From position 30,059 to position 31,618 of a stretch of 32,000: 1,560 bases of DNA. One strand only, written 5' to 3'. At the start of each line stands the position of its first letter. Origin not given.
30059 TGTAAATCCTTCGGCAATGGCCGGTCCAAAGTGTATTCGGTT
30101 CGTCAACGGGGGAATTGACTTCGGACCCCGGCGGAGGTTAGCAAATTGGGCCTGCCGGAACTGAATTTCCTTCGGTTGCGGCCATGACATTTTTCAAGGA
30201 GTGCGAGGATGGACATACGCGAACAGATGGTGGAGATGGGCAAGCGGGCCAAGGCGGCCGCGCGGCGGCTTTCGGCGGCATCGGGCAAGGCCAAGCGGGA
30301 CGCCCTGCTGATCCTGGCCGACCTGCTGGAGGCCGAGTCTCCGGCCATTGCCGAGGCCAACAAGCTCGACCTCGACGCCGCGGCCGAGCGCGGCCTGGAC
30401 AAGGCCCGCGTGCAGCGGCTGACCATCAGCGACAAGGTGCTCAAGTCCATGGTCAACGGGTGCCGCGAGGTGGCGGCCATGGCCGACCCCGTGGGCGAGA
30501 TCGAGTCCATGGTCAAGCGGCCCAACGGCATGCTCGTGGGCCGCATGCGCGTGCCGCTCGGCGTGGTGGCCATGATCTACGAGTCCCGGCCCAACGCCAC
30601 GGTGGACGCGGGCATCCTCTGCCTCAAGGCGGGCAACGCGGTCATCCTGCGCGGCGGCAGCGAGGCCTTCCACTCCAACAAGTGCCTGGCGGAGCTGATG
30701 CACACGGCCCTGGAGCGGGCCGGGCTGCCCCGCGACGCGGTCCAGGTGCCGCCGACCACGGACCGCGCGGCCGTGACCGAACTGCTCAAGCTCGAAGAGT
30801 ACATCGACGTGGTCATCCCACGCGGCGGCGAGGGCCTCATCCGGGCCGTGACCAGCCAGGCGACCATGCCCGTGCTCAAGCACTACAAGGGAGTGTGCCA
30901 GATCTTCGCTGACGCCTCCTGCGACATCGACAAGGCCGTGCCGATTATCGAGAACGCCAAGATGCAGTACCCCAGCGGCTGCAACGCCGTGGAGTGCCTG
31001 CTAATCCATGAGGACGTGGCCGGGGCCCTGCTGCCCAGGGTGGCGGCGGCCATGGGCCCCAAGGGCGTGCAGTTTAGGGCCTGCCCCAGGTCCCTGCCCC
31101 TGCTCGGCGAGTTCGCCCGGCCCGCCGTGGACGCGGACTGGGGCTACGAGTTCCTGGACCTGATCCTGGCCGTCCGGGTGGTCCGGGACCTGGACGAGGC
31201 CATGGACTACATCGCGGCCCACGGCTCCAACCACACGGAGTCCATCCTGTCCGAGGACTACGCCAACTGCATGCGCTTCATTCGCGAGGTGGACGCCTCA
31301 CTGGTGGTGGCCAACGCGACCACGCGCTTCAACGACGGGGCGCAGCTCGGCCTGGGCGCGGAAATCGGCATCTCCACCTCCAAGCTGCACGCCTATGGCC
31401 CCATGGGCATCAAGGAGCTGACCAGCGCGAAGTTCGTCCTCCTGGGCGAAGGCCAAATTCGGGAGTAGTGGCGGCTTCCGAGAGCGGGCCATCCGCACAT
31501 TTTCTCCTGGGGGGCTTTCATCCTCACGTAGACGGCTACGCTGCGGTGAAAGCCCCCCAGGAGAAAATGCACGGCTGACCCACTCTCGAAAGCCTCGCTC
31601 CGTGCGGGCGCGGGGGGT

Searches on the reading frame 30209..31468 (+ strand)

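Call 104: search_protein_families(library=pfam, proteins=[window:30209-31468:+], max_evalue=0.00001)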
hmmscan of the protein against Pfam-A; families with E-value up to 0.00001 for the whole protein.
window:30209-31468:+ (419 aa): 1 family
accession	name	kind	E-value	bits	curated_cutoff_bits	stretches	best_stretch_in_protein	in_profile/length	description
PF00171.27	Aldedh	-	5.6e-17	61.9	23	1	5-282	29-293/461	Aldehyde dehydrogenase family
